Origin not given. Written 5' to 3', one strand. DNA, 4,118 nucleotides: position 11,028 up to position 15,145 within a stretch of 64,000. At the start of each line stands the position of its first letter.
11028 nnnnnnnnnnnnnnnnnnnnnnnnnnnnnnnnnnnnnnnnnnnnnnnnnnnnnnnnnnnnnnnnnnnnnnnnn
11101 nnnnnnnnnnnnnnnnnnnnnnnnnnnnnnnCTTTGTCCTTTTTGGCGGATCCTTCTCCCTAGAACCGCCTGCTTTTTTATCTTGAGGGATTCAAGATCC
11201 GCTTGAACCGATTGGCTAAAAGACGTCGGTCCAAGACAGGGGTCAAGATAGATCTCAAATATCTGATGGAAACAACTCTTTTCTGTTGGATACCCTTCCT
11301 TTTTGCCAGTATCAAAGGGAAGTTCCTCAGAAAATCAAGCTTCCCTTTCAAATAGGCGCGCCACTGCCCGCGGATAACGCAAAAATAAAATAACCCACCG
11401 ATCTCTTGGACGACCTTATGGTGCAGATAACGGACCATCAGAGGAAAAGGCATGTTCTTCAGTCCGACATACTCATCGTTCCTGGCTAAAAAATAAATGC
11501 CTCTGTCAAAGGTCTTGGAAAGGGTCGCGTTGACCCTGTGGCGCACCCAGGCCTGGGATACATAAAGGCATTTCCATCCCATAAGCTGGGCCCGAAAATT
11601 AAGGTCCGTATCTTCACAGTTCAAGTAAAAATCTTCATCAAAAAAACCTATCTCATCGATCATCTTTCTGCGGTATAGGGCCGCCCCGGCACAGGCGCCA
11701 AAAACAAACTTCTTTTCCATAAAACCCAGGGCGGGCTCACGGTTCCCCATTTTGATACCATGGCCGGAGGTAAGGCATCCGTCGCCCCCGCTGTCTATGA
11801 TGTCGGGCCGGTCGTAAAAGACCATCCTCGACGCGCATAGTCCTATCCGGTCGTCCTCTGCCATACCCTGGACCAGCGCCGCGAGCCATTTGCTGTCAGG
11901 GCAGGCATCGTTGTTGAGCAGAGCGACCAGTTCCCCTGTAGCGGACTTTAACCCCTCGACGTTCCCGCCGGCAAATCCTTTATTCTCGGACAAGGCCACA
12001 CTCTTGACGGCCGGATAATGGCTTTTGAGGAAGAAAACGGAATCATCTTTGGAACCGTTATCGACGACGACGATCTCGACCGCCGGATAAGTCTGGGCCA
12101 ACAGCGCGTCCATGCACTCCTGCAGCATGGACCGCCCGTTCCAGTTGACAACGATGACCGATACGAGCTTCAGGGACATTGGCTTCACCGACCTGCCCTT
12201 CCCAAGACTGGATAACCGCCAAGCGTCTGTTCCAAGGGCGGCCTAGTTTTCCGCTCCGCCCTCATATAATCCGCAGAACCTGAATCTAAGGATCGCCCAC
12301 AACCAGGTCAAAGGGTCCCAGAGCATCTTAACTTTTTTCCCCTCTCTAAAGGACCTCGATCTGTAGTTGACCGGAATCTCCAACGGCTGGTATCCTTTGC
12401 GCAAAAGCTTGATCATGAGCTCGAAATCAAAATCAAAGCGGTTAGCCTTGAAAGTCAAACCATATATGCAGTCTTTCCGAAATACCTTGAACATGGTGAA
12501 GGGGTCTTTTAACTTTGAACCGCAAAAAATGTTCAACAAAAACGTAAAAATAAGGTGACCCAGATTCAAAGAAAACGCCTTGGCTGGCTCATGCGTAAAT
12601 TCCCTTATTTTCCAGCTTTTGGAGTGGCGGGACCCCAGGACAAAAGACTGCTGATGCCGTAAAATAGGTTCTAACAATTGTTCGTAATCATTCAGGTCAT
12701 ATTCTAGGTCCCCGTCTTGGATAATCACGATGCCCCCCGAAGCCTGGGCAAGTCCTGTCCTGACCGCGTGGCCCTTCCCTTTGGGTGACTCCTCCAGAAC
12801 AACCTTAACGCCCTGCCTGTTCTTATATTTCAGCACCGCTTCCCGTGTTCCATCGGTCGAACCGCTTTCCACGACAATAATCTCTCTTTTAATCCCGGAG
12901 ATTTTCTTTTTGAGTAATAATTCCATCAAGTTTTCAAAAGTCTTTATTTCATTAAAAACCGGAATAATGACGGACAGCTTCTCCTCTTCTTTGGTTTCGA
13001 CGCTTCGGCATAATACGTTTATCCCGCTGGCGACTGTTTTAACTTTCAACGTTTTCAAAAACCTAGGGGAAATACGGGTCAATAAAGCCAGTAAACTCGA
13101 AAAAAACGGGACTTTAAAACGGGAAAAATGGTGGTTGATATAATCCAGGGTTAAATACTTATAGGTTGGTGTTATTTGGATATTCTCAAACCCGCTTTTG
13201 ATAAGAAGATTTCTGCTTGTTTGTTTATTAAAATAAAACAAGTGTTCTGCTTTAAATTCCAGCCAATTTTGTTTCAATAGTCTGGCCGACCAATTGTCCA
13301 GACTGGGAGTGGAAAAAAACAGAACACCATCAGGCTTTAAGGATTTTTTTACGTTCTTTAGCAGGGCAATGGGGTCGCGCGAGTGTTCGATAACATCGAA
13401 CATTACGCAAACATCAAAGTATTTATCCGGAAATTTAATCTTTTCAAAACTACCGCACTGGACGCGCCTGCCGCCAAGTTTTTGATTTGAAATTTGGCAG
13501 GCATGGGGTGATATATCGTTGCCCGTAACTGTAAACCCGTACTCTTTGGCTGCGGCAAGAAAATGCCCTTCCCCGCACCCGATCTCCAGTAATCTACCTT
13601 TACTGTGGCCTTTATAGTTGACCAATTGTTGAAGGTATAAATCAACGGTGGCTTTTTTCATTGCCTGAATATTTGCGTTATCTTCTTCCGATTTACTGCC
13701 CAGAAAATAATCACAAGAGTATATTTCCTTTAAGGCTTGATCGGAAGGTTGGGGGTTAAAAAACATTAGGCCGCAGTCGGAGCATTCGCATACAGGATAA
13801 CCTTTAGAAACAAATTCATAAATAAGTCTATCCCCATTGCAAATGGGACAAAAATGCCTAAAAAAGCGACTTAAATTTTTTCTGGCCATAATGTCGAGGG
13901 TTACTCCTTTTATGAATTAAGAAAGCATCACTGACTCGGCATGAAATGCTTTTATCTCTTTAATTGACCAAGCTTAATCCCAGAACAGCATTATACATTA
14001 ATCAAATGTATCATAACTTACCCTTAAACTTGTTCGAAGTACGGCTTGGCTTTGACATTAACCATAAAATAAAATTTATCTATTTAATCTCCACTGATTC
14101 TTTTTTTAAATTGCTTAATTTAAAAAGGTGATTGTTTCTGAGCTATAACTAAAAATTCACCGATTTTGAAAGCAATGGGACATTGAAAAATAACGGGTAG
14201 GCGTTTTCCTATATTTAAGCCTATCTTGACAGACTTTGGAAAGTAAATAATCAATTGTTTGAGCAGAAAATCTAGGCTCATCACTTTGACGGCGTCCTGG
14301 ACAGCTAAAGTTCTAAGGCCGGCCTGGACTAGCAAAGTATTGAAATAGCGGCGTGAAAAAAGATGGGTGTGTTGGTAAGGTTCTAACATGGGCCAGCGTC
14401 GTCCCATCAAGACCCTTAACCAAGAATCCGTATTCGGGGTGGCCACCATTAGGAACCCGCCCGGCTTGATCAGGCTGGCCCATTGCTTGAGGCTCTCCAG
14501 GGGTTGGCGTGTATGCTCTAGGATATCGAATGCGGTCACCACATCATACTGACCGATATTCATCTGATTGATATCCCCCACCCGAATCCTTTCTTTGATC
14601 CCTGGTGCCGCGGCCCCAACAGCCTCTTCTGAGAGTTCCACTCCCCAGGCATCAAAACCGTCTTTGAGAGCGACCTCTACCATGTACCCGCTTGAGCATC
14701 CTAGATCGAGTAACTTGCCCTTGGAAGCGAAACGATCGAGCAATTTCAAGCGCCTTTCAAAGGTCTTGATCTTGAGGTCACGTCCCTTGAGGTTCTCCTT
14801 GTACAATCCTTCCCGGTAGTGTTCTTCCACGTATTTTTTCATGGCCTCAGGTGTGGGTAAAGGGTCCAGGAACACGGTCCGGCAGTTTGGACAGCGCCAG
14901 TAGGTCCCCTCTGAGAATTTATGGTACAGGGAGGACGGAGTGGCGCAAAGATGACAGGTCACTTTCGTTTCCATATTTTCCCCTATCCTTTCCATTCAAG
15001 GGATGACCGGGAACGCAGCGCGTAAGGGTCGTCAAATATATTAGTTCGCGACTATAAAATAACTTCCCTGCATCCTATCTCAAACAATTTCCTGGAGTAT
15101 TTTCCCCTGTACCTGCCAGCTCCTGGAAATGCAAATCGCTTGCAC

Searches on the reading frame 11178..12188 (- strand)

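Call 48: search_protein_families(library=pfam, proteins=[window:11178-12188:-], max_evalue=0.0001)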
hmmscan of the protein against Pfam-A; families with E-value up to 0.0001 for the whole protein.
window:11178-12188:- (336 aa): 3 families
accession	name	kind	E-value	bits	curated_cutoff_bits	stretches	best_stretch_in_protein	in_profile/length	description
PF00535.33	Glycos_transf_2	-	2.8e-28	99.4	23.3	1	10-180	1-167/168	Glycosyl transferase family 2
PF13641.12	Glyco_tranf_2_3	-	2.4e-17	64.2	27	1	9-227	3-221/230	Glycosyltransferase like family 2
PF13632.12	Glyco_trans_2_3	-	2.7e-07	31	27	1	88-282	2-142/198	Glycosyl transferase family group 2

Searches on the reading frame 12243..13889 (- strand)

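Call 48: search_protein_families(library=pfam, proteins=[window:12243-13889:-], max_evalue=0.0001)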
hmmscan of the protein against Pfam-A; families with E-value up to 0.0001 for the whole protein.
window:12243-13889:- (548 aa): 8 families
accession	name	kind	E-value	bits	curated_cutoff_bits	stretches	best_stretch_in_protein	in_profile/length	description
PF13489.12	Methyltransf_23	-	8.1e-31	107.4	27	1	94-238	20-163/164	Methyltransferase domain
PF00535.33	Glycos_transf_2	-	1.6e-26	93.7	23.3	1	306-473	1-162/168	Glycosyl transferase family 2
PF08241.18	Methyltransf_11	-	9.5e-22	77.9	21.2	1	101-192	1-95/95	Methyltransferase domain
PF08242.18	Methyltransf_12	-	5.6e-17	62.7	30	1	101-190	1-98/98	Methyltransferase domain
PF13649.12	Methyltransf_25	-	1.1e-15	58.5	27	1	101-188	2-97/97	Methyltransferase domain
PF13847.12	Methyltransf_31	-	1.8e-14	54.1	27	1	95-206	2-123/145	Methyltransferase domain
PF02353.26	CMAS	-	1.3e-07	31.7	27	1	56-194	30-166/273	Mycolic acid cyclopropane synthetase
PF07021.18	MetW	-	2.5e-05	24.5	21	1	98-203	15-118/193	Methionine biosynthesis protein MetW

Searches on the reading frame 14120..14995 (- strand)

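Call 48: search_protein_families(library=pfam, proteins=[window:14120-14995:-], max_evalue=0.0001)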
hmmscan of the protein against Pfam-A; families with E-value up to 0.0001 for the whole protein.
window:14120-14995:- (291 aa): 5 families
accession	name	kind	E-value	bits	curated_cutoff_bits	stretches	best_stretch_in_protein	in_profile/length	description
PF13489.12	Methyltransf_23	-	6.8e-27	94.6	27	1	80-231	11-163/164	Methyltransferase domain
PF08242.18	Methyltransf_12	-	5.4e-12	46.7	30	1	96-182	1-98/98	Methyltransferase domain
PF08241.18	Methyltransf_11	-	1.5e-11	45.3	21.2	1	96-183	1-94/95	Methyltransferase domain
PF13847.12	Methyltransf_31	-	3e-09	37.1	27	1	92-193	4-118/145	Methyltransferase domain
PF13649.12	Methyltransf_25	-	7.8e-09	36.6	27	1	96-180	2-97/97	Methyltransferase domain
